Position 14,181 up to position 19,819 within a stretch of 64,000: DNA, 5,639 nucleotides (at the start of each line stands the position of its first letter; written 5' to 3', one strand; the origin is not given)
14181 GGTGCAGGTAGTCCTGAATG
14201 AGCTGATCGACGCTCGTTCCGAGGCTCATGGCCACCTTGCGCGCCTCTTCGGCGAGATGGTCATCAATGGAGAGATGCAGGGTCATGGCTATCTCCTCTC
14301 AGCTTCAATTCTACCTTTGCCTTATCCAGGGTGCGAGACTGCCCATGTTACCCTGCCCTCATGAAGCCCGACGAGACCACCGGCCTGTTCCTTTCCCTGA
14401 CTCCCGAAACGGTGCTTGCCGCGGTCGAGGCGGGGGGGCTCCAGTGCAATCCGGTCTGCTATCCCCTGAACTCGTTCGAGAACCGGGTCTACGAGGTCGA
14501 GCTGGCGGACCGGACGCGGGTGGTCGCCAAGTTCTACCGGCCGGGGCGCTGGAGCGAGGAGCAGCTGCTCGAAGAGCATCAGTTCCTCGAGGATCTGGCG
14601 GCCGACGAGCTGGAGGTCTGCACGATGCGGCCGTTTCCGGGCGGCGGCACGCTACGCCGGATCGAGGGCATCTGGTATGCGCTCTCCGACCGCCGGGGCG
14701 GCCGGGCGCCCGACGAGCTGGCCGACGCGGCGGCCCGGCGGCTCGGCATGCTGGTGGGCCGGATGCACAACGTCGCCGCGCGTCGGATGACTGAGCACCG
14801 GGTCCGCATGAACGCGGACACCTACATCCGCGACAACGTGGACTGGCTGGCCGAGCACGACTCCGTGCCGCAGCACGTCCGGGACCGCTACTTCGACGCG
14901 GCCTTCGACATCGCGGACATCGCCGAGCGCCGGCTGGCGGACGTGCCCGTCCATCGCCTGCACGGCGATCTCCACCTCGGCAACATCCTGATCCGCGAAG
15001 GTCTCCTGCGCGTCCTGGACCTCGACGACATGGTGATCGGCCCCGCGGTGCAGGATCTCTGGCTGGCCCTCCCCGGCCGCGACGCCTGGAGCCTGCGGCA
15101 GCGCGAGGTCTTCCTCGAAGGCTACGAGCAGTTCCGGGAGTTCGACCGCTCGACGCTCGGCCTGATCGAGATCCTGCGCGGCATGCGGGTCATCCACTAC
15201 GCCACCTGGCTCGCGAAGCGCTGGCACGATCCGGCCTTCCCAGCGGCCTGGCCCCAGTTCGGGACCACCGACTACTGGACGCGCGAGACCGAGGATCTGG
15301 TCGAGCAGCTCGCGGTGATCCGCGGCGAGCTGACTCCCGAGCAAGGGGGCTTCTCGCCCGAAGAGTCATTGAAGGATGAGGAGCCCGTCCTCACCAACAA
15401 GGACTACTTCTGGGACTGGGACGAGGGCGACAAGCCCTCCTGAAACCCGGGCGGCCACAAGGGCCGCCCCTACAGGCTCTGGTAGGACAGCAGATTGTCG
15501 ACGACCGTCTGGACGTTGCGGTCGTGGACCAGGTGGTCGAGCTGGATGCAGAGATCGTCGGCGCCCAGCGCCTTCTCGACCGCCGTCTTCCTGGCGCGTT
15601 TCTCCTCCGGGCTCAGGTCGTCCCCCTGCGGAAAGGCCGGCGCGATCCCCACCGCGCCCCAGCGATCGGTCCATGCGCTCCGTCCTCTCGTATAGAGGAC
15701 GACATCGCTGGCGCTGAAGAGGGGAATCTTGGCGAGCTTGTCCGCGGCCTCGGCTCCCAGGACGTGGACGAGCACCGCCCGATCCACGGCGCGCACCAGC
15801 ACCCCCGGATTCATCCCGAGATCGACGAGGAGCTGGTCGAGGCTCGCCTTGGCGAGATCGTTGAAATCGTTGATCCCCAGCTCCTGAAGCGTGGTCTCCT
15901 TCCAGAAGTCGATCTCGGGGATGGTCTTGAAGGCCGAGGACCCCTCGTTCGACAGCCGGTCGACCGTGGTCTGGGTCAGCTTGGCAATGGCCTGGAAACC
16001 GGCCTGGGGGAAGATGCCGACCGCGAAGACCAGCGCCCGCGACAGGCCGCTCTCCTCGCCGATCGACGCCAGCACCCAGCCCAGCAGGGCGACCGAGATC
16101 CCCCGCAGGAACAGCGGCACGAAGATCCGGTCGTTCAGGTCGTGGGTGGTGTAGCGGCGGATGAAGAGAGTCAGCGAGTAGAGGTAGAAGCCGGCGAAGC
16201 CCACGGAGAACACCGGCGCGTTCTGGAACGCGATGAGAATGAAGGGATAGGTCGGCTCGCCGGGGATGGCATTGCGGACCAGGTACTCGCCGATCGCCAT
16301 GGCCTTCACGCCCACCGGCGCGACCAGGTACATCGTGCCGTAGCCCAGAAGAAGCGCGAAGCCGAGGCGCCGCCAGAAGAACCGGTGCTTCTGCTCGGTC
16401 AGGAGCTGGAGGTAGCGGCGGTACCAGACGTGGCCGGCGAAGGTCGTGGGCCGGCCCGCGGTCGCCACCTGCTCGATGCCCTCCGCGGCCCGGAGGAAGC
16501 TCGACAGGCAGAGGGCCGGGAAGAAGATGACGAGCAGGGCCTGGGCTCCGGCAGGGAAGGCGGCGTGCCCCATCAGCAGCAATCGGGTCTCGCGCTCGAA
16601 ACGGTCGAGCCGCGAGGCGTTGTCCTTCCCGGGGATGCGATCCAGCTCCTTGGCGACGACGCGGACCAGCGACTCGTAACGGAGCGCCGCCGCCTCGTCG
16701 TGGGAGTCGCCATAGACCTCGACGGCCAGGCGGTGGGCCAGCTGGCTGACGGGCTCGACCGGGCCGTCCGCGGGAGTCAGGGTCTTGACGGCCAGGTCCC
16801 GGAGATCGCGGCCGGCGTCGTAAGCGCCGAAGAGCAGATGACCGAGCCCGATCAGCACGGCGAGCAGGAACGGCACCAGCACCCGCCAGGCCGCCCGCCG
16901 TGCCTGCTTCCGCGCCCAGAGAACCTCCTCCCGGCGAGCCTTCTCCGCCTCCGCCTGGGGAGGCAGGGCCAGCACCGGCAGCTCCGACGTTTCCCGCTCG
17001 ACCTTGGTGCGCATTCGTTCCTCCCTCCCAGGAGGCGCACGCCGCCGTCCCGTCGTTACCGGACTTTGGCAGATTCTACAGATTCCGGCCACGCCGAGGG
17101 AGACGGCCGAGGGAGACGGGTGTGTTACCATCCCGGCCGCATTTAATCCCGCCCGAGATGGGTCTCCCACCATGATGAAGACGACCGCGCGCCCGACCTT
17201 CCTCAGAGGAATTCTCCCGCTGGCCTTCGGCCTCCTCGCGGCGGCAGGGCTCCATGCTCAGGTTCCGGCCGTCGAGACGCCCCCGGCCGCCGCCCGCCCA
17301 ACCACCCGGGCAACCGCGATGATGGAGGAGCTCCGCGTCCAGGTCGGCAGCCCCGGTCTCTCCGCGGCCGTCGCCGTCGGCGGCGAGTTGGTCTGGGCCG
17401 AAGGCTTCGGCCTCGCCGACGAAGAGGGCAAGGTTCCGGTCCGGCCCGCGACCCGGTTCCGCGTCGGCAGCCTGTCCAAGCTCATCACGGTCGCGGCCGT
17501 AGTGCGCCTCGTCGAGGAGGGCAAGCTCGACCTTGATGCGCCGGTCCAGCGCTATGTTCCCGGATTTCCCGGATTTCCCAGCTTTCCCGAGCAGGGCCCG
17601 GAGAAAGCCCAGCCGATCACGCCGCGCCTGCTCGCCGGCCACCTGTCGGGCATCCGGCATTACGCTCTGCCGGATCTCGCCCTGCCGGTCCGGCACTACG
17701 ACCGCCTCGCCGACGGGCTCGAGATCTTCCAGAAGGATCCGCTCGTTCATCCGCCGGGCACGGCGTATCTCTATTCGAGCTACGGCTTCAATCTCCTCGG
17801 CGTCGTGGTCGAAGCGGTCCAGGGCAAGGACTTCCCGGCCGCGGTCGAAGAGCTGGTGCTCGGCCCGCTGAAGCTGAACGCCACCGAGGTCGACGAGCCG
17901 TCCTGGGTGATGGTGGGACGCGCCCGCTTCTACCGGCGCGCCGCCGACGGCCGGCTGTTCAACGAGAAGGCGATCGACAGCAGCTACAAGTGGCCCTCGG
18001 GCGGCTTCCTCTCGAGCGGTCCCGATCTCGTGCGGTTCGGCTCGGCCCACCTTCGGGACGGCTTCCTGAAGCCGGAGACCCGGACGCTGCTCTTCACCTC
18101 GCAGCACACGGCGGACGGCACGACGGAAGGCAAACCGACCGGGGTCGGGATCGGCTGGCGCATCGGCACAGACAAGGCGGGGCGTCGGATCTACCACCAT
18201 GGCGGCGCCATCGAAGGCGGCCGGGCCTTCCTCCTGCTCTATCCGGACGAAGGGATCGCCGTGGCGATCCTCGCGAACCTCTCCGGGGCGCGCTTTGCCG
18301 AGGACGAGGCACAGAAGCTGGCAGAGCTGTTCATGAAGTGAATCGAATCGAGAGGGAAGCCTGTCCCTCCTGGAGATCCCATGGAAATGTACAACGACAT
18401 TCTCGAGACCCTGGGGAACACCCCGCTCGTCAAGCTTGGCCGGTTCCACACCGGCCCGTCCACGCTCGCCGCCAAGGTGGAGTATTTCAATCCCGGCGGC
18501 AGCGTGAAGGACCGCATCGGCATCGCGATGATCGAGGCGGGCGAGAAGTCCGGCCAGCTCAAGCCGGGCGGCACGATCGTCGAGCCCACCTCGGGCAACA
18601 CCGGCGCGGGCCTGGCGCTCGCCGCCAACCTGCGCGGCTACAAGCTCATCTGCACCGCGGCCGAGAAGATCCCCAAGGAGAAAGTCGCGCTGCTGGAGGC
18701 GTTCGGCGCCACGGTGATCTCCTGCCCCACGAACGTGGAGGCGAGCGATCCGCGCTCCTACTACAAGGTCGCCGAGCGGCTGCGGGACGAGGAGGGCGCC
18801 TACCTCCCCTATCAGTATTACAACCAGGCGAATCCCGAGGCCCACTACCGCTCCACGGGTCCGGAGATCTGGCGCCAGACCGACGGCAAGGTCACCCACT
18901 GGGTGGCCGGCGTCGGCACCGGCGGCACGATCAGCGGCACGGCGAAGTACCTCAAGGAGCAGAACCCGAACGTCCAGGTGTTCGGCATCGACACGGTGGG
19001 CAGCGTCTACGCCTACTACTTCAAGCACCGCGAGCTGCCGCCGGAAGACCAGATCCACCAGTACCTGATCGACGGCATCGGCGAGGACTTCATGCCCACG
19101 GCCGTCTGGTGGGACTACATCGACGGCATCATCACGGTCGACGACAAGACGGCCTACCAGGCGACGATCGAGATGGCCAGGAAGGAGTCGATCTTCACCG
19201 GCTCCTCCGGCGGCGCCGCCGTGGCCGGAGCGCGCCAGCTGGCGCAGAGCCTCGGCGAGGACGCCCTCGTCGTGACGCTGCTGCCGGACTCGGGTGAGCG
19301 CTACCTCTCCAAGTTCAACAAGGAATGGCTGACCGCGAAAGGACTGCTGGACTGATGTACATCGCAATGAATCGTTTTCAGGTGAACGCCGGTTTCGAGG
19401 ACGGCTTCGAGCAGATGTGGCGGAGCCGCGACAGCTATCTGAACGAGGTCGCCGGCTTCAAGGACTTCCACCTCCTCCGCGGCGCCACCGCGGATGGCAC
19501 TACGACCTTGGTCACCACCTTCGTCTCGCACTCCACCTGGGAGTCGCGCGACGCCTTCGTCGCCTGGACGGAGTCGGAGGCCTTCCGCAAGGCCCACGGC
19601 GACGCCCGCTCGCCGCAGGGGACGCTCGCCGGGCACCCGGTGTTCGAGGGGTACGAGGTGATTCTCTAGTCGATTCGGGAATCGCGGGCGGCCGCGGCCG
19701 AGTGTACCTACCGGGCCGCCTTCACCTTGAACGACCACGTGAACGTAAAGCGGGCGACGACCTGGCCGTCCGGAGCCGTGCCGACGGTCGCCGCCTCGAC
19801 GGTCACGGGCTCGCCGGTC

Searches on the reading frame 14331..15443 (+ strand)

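Call 64: search_protein_families(library=pfam, proteins=[window:14331-15443:+], max_evalue=0.001)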
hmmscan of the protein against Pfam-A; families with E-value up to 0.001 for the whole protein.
window:14331-15443:+ (370 aa): 1 family
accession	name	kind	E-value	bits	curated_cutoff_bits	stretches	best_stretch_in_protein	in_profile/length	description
PF01636.29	APH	-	1.4e-28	100.7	23.2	1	47-273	6-233/239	Phosphotransferase enzyme family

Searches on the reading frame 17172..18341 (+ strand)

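Call 64: search_protein_families(library=pfam, proteins=[window:17172-18341:+], max_evalue=0.001)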
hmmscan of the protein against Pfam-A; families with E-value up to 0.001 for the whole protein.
window:17172-18341:+ (389 aa): 2 families
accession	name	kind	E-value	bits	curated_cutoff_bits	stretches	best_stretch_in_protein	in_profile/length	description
PF00144.29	Beta-lactamase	-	1.4e-70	238.6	27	1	50-381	4-322/329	Beta-lactamase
PF13354.11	Beta-lactamase2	-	0.00095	19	22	0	88-126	13-51/214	Beta-lactamase enzyme family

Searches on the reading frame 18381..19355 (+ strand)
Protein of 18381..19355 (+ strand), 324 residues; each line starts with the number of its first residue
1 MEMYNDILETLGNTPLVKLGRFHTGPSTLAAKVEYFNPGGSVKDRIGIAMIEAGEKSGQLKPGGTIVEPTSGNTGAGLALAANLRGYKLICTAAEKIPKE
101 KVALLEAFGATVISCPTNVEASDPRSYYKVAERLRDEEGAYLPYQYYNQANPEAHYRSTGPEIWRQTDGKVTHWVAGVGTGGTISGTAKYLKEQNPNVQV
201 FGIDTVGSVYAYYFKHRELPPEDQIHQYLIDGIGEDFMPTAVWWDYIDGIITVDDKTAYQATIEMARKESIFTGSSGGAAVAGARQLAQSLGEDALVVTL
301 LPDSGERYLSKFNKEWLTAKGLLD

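Call 64: search_protein_families(library=pfam, proteins=[window:18381-19355:+], max_evalue=0.001)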
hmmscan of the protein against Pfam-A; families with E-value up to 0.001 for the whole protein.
window:18381-19355:+ (324 aa): 1 family
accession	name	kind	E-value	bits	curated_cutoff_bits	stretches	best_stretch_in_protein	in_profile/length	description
PF00291.31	PALP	-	5.3e-77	259.5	35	1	9-303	3-295/295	Pyridoxal-phosphate dependent enzyme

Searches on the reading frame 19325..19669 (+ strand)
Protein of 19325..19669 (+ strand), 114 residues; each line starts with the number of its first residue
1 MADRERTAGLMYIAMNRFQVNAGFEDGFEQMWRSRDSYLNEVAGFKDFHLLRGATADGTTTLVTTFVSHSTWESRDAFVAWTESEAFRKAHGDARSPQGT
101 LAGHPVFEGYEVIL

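Call 64: search_protein_families(library=pfam, proteins=[window:19325-19669:+], max_evalue=0.001)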
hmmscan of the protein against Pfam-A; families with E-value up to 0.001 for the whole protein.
window:19325-19669:+ (114 aa): 1 family
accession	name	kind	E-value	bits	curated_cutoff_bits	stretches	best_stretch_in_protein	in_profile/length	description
PF03992.22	ABM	-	1.3e-14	54.6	23.1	1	11-91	1-76/78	Antibiotic biosynthesis monooxygenase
